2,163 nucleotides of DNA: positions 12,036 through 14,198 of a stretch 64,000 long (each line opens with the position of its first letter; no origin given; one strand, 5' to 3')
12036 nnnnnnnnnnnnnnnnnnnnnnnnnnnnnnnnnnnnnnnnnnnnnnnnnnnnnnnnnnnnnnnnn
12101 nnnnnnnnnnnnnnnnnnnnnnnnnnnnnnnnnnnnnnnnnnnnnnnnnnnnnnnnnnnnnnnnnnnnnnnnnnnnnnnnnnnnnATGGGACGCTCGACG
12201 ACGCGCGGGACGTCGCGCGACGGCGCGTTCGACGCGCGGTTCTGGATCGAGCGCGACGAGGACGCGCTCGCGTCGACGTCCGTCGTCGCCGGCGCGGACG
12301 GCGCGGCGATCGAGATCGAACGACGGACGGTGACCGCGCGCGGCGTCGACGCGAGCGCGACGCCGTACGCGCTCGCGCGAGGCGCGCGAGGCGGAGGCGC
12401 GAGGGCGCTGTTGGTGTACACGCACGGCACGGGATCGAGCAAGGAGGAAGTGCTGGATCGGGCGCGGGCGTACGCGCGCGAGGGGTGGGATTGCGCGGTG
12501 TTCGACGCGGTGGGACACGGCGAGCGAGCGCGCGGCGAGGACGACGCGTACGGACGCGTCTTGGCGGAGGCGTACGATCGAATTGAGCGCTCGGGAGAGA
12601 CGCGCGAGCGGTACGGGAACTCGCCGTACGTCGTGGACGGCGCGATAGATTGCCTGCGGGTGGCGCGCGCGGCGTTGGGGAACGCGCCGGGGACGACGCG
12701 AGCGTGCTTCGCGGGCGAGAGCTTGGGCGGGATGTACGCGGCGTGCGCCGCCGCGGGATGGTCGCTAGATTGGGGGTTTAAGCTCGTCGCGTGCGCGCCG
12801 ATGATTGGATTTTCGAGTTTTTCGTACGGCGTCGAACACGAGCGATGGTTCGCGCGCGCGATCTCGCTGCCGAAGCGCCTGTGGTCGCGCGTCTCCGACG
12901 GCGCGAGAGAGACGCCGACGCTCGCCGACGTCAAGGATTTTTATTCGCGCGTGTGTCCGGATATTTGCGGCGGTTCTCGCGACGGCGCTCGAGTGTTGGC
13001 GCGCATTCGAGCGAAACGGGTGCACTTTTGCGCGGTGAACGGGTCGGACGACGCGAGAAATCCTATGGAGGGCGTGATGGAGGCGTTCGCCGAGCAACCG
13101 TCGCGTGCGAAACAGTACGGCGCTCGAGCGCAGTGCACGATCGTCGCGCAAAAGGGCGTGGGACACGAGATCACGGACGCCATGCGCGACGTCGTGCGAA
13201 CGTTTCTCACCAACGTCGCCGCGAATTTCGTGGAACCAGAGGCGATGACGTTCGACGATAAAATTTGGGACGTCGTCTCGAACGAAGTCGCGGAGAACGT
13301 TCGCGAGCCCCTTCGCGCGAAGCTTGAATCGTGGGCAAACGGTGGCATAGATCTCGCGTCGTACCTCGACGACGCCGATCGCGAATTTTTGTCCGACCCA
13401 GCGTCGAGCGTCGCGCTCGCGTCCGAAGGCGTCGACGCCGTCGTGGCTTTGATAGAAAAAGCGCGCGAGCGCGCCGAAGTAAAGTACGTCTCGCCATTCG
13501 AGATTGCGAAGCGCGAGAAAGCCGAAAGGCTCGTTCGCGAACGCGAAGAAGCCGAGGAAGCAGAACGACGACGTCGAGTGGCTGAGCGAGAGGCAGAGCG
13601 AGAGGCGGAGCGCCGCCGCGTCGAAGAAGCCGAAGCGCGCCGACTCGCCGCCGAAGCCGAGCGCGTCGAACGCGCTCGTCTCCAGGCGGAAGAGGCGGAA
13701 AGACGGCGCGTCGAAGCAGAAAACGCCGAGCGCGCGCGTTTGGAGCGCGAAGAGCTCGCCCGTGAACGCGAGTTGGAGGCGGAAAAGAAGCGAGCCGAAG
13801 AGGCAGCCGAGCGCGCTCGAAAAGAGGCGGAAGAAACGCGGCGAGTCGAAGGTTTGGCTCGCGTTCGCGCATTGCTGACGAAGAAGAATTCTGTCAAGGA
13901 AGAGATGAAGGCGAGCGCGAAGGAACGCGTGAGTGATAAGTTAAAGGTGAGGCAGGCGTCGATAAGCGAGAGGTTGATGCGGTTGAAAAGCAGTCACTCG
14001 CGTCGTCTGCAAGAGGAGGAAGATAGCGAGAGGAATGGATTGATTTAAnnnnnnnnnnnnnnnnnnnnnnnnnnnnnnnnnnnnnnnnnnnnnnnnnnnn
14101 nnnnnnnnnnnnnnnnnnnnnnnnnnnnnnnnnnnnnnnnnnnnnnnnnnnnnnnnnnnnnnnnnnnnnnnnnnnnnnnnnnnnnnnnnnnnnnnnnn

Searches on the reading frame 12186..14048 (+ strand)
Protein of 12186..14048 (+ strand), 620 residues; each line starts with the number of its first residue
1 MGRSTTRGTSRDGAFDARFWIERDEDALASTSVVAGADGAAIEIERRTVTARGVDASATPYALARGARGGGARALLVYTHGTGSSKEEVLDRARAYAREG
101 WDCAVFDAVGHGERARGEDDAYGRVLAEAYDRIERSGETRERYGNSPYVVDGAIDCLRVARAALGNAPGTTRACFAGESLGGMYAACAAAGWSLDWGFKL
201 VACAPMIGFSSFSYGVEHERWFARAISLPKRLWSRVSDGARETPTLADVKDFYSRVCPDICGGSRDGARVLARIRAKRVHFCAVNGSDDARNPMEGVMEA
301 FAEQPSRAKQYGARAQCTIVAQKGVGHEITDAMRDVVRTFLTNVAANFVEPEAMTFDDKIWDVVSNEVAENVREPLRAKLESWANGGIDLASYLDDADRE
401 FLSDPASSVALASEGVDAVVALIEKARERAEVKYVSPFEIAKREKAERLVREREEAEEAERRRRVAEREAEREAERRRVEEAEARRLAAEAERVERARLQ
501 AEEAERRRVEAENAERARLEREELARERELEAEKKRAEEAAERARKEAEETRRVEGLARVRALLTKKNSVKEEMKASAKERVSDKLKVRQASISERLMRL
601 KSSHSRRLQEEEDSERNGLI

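Call 75: search_protein_families(library=pfam, proteins=[window:12186-14048:+], max_evalue=0.00001)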
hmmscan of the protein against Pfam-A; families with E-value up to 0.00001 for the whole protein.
window:12186-14048:+ (620 aa): 1 family
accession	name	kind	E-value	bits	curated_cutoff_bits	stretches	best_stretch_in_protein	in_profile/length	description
PF12146.15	Hydrolase_4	-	3.9e-07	30.1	27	1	72-212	3-116/239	Serine aminopeptidase, S33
